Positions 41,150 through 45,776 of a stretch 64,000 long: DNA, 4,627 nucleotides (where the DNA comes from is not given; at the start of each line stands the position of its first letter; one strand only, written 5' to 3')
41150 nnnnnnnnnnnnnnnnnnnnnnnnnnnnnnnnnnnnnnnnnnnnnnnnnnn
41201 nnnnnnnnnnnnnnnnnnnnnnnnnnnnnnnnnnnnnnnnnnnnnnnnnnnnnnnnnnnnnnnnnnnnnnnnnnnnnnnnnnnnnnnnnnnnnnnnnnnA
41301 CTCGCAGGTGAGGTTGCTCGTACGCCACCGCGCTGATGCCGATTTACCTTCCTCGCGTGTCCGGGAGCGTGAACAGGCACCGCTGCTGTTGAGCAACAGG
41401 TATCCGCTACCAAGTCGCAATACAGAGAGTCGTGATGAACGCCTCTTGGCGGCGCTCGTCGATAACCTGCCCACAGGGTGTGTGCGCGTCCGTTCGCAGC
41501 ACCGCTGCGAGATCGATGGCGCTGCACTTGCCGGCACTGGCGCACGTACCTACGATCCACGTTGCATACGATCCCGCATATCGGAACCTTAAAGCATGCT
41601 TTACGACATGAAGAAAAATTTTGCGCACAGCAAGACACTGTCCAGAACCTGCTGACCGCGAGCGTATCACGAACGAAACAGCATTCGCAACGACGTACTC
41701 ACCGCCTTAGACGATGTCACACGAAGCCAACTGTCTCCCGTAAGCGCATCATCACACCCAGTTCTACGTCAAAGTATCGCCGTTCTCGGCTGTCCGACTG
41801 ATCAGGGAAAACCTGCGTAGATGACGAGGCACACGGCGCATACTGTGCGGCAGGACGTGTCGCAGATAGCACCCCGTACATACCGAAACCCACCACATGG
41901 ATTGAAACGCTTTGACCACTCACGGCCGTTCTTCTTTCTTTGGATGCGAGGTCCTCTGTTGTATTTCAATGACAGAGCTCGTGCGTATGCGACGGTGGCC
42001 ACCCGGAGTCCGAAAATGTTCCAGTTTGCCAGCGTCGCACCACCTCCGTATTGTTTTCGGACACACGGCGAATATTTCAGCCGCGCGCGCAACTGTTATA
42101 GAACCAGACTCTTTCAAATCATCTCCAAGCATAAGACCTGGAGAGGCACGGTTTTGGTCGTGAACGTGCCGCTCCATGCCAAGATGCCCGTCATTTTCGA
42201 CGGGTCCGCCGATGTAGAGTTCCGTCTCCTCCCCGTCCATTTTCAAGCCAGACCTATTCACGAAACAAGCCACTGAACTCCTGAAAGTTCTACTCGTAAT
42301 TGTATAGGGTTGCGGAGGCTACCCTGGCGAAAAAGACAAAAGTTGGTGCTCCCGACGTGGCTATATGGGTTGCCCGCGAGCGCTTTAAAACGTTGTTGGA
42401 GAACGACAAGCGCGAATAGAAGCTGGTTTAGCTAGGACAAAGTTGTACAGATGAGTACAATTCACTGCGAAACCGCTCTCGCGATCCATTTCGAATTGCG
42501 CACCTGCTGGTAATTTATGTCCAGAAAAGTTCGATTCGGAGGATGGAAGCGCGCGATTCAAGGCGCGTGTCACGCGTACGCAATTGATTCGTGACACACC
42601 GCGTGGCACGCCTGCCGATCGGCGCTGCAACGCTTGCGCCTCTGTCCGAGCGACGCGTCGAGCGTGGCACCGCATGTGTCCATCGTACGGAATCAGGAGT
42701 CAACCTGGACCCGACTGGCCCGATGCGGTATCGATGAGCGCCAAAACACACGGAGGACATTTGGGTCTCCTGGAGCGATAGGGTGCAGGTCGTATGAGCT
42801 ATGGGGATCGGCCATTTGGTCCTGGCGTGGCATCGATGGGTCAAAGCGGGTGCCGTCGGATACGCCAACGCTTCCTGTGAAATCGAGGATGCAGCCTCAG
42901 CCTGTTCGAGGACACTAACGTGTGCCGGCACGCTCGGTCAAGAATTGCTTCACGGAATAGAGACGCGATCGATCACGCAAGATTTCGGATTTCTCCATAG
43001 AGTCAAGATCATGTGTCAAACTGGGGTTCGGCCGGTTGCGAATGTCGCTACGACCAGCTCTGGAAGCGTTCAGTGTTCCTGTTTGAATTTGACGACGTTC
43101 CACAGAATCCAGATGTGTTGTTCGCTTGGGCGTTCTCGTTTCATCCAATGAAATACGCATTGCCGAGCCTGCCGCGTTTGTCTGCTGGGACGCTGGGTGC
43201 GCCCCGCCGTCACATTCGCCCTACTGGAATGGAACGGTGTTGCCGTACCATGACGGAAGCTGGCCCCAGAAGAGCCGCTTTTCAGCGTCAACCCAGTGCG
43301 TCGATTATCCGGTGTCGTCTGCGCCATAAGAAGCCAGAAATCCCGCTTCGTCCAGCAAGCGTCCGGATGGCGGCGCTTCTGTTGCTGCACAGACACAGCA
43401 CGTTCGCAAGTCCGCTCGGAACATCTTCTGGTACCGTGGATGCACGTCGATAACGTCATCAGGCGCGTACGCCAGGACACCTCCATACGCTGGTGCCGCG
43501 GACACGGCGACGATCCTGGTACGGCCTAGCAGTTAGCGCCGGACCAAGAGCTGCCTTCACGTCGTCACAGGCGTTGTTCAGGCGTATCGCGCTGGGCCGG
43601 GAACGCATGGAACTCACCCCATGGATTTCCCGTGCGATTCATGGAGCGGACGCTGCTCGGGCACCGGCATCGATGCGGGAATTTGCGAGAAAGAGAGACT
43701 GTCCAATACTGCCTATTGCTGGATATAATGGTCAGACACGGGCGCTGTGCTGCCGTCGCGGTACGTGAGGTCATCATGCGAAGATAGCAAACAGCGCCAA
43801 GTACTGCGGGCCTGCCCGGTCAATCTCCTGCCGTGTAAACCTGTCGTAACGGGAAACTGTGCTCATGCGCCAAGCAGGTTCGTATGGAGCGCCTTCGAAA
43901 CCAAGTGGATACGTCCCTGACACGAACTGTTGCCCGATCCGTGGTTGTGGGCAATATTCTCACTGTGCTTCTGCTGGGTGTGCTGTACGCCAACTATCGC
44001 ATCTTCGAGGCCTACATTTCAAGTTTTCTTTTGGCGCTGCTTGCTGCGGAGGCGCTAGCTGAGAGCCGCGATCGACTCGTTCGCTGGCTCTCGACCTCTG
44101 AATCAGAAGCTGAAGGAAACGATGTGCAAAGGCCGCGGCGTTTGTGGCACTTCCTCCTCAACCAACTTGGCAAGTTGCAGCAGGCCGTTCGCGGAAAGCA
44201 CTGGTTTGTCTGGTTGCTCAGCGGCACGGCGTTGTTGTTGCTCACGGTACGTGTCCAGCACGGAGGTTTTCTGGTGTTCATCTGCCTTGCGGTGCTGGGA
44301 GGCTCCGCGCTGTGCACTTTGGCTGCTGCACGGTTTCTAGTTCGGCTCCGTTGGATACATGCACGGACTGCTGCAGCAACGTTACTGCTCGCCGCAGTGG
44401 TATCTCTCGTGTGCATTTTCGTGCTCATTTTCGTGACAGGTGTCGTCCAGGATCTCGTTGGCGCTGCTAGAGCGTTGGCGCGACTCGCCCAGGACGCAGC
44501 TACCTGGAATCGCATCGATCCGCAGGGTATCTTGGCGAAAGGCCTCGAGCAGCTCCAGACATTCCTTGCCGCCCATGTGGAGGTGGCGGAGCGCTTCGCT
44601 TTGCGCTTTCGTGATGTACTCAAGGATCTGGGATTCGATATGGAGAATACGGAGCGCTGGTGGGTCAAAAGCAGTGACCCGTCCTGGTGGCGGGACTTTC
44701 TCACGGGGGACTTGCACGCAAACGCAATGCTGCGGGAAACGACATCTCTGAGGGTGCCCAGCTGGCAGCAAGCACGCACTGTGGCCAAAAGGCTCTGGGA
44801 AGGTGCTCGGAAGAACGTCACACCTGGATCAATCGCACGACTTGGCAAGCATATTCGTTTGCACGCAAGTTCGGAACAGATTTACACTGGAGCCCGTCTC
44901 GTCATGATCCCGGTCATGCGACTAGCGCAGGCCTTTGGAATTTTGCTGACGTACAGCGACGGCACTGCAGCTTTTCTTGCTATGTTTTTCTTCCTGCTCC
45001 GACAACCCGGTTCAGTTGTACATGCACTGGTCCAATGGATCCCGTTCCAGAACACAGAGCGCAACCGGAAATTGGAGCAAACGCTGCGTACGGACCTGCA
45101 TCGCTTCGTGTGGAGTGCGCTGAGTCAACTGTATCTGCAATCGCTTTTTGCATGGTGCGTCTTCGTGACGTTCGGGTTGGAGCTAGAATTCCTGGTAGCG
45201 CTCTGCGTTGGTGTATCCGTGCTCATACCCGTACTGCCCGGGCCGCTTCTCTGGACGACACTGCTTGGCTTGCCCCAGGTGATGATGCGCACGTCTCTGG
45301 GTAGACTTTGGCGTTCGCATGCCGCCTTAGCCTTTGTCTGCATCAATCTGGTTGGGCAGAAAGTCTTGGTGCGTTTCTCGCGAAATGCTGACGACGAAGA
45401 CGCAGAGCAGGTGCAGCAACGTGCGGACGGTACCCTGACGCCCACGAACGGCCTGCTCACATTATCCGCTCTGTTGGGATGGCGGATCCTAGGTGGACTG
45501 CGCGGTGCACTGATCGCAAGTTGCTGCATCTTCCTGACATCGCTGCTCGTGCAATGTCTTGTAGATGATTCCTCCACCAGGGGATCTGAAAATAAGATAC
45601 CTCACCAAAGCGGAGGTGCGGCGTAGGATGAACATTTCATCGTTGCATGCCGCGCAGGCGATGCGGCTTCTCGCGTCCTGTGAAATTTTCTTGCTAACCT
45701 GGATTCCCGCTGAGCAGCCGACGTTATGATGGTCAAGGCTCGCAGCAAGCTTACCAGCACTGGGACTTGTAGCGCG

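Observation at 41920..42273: Prokaryote/phage-type excisionase-like HTH ORF alone in a eukaryotic intergenic region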

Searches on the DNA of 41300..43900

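Call 43: search_rna_families(source=window, start=41300, end=43900, threshold=evalue, max_evalue=1)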
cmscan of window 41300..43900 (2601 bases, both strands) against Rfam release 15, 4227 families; matches with E-value up to 1: 0.
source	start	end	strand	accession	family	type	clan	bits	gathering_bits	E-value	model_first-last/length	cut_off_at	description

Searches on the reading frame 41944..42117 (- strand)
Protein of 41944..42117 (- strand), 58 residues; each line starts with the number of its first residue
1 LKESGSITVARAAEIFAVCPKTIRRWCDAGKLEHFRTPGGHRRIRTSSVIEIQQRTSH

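Call 61: find_homologous_proteins(query=A3, max_evalue=0.000001)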
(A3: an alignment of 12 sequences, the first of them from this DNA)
Query A3 (12 sequences) (58 aa, profile of the alignment): 7859 proteins with E <= 0.000001 among 8000 candidates; the best 120 are listed.
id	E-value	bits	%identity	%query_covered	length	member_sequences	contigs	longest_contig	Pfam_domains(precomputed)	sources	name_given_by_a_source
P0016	1.4e-39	151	-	-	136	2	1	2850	PF12728.14,PF00376.30,PF13411.13,PF13384.13,PF20432.5,PF13518.13,PF13338.13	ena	-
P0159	6.4e-38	146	-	-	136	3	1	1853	PF12728.14,PF00376.30,PF13411.13,PF13384.13,PF20432.5,PF13518.13,PF13338.13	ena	-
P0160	7.4e-36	139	-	-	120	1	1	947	PF12728.14,PF00376.30,PF13411.13,PF13384.13,PF13551.13,PF06056.19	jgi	jgi:excisionase family DNA binding protein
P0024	2.0e-35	138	51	74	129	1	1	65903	PF12728.14,PF00376.30,PF13411.13,PF13384.13,PF07278.19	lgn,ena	-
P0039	2.5e-35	138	-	-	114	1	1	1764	PF12728.14,PF00376.30,PF13411.13,PF13384.13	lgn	-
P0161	1.2e-34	136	47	84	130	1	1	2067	PF12728.14,PF00376.30,PF13411.13,PF13384.13,PF13551.13,PF13338.13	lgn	-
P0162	2.7e-31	125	-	-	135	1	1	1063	PF12728.14,PF00376.30,PF13411.13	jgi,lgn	jgi:excisionase family DNA binding protein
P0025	6.4e-30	120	54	79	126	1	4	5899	PF12728.14,PF00376.30,PF13411.13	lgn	-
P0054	6.9e-29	117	52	76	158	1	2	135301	PF12728.14,PF00376.30,PF13411.13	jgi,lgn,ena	-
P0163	4.3e-28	115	58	74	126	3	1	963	PF12728.14,PF00376.30,PF13411.13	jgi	-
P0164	1.2e-26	110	52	79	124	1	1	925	PF12728.14,PF00376.30,PF13411.13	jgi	jgi:excisionase family DNA binding protein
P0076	2.5e-24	103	-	-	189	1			PF12728.14,PF00376.30,PF13411.13,PF13384.13,PF21531.4,PF13518.13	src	-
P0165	6.0e-24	101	-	-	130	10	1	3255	PF12728.14,PF00376.30,PF13411.13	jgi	jgi:excisionase family DNA binding protein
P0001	8.2e-24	101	98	100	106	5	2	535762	PF12728.14,PF00376.30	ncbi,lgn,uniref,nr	ncbi:hypothetical protein CCYA_CCYA13G3556 [Cyanidiococcus yangmingshanensis]|uniref:Helix-turn-heli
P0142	2.2e-23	100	51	74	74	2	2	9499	PF12728.14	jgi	jgi:excisionase family DNA binding protein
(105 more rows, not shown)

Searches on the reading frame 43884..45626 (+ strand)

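Call 8: search_protein_families(library=pfam, proteins=[window:43884-45626:+])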
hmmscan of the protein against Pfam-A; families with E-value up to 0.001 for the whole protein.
window:43884-45626:+ (580 aa): 1 family
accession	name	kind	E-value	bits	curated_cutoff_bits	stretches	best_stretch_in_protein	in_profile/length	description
PF01594.21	AI-2E_transport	-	2.6e-06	27.3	34.3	1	361-452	147-238/327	AI-2E family transporter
